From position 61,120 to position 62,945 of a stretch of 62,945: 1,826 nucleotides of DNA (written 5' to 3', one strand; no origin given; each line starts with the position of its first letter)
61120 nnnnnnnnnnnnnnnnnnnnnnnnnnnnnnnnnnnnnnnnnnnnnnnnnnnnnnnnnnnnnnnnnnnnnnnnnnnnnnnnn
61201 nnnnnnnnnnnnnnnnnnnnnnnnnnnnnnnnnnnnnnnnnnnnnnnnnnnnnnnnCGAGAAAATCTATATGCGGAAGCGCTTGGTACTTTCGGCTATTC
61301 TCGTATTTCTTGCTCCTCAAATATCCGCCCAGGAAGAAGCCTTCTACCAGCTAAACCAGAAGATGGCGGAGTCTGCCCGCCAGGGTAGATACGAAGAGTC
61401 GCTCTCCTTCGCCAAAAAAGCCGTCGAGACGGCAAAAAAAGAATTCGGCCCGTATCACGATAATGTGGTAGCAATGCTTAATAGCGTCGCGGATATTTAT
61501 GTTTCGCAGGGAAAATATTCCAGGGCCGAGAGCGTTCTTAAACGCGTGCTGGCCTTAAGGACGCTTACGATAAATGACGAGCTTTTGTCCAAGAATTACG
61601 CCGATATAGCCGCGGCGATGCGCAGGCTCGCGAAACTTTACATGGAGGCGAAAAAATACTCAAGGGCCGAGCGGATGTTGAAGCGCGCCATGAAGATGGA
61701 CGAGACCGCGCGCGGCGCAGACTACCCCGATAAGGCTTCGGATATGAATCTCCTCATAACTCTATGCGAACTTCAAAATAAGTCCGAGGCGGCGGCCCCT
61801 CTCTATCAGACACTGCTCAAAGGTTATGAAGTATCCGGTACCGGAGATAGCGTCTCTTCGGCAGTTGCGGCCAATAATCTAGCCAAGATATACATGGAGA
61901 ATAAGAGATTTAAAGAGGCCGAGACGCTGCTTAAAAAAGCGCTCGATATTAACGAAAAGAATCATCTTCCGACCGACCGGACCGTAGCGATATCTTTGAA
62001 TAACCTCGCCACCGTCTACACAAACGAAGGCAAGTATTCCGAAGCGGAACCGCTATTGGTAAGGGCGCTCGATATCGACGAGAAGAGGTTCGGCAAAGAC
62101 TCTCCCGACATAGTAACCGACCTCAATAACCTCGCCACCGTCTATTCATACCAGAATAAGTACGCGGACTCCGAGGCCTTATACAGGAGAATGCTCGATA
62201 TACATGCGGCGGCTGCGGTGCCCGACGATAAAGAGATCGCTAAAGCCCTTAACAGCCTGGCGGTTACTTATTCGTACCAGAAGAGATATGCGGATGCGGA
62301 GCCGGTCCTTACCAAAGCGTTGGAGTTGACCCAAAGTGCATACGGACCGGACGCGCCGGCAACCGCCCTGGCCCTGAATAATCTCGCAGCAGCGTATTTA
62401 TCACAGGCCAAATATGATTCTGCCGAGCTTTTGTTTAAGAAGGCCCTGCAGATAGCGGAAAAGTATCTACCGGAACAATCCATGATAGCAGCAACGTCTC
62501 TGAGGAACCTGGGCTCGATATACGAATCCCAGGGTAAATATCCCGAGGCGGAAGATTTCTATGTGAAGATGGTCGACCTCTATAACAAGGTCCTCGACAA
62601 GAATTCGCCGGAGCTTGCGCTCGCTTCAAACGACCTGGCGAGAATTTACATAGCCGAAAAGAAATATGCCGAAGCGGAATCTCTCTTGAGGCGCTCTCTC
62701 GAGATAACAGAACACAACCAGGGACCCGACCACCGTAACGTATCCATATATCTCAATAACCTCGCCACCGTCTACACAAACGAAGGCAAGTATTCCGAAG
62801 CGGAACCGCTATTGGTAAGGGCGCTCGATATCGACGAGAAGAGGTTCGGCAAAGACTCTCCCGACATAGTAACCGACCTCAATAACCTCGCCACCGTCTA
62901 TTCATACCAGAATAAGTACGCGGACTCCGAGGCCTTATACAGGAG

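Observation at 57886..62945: Orphan ParA/MinD-type ATPase in a translationally coupled operon of coiled-coil, bitopic and TPR proteins: a candidate positioning or cytoskeletal system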

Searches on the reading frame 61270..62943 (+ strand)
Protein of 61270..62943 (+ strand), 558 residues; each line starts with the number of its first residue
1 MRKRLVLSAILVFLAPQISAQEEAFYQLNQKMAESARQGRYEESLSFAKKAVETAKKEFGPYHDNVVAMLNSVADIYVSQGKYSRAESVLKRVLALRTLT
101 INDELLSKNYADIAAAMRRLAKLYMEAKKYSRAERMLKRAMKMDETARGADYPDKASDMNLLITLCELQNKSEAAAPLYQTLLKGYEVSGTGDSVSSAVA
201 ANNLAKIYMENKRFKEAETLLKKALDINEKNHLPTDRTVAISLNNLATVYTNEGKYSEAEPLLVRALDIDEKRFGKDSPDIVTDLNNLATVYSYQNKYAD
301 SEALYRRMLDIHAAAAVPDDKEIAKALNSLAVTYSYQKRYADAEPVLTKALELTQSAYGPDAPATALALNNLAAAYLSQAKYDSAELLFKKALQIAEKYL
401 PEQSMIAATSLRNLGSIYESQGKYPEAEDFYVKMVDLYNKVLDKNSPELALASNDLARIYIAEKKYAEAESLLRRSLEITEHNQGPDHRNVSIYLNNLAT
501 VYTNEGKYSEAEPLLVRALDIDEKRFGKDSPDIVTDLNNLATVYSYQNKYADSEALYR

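Call 6: search_protein_families(library=pfam, proteins=[window:61270-62943:+], max_evalue=0.1)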
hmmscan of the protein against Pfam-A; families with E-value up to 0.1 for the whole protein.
window:61270-62943:+ (558 aa): 24 families
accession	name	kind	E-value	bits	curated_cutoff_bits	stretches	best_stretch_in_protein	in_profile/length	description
PF13424.12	TPR_12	-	6.3e-108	353.6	30.1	8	322-398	1-77/77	Tetratricopeptide repeat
PF13374.12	TPR_10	-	3.1e-88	288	27.5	12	239-280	1-42/42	Tetratricopeptide repeat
PF24885.1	TPR_NPHP3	-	9.7e-72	241.6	100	6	213-312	114-213/239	Nephrocystin-3 TPR domain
PF13176.12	TPR_7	-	2.6e-52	170.9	27.9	9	410-443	1-34/36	Tetratricopeptide repeat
PF00515.34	TPR_1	-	5.1e-49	162.6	27.8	7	199-231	2-34/34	Tetratricopeptide repeat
PF07719.23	TPR_2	-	2.2e-47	155.7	27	8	200-231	3-34/34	Tetratricopeptide repeat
PF13181.12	TPR_8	-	1.3e-31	106.4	25.7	5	201-231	4-34/34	Tetratricopeptide repeat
PF14559.12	TPR_19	-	4.9e-27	94.5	25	5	421-478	4-53/68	Tetratricopeptide repeat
PF13432.12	TPR_16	-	2e-26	92.5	32.7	5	330-396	3-61/65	Tetratricopeptide repeat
PF17874.7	TPR_MalT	-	3.4e-24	86.2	45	4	331-521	8-190/336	MalT-like TPR region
PF13428.12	TPR_14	-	7.5e-22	76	23.5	0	203-231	6-34/44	Tetratricopeptide repeat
PF13431.12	TPR_17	-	1.2e-15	56.8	24.4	0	238-260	11-33/34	Tetratricopeptide repeat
PF25063.1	ARM_TT21_C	-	1.6e-15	58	35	1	316-433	47-154/209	Tetratricopeptide repeat protein 21 C-terminal ARM domain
PF25068.1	ARM_TT21_4th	-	2e-13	51.3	30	3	431-534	15-118/153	Tetratricopeptide repeat protein 21 forth ARM domain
PF04733.20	Coatomer_E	-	1.5e-07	31.6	21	0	201-230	204-233/290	Coatomer epsilon subunit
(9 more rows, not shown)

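Call 7: search_protein_families(library=ncbifam, proteins=[window:61270-62943:+], max_evalue=0.1)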
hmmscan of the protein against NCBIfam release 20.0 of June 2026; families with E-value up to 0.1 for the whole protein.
window:61270-62943:+ (558 aa): 21 families
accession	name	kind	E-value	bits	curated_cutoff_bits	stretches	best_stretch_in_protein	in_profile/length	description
NF040586.1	FxSxx_TPR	equivalog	2.6e-45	155.2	300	3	287-555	433-703/830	FxSxx-COOH system tetratricopeptide repeat protein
NF053520.1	HK_Porph_FimS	equivalog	6e-28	97.5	600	5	288-431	130-267/618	sensor histidine kinase FimS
NF053617.1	SARPRegAfsRStmc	equivalog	1.8e-18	65.9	1430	3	287-436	741-884/986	SARP-family global regulator AfsR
TIGR02521.1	type_IV_pilW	equivalog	3.4e-14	53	154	3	109-311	26-198/234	type IV pilus biogenesis/stability protein PilW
TIGR02917.1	PEP_TPR_lipo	equivalog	3.5e-13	48.4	312.2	2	40-354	575-833/899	XrtA/PEP-CTERM system TPR-repeat protein PrsT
NF008757.0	PRK11788.1-5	equivalog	1e-10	41.3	363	3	409-524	108-212/388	lipopolysaccharide assembly protein LapB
NF033920.0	C39_PA2778_fam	equivalog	6e-09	35.7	150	2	153-269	151-253/255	PA2778 family cysteine peptidase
NF041399.1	XopAD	subfamily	1.7e-08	32.2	2000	1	92-498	355-845/2133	XopAD/skwp family type III secretion system effector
NF040959.1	MamA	equivalog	2.9e-08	33.4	200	1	433-522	89-169/204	magnetosome protein MamA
NF052415.1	T3SS_chap_SctY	equivalog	2.2e-07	31.3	70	0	204-269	12-69/106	type III secretion apparatus assembly chaperone SctY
NF002725.1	PRK02603.1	equivalog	3e-07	30.6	143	0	463-554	48-126/173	photosystem I assembly protein Ycf3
NF053720.1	NsdA_fam_reg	subfamily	6.5e-07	29.2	75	0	200-268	331-396/432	NsdA family TPR-like regulatory protein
NF008131.0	PRK10879.1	equivalog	8.4e-07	28.1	465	0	40-95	90-144/438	Xaa-Pro aminopeptidase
NF008756.0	PRK11788.1-4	equivalog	2.3e-06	26.9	474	2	390-522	158-279/389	lipopolysaccharide assembly protein LapB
NF006608.0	PRK09169.1-2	subfamily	3.6e-06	24.3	2775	1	80-542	329-794/2319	hypothetical protein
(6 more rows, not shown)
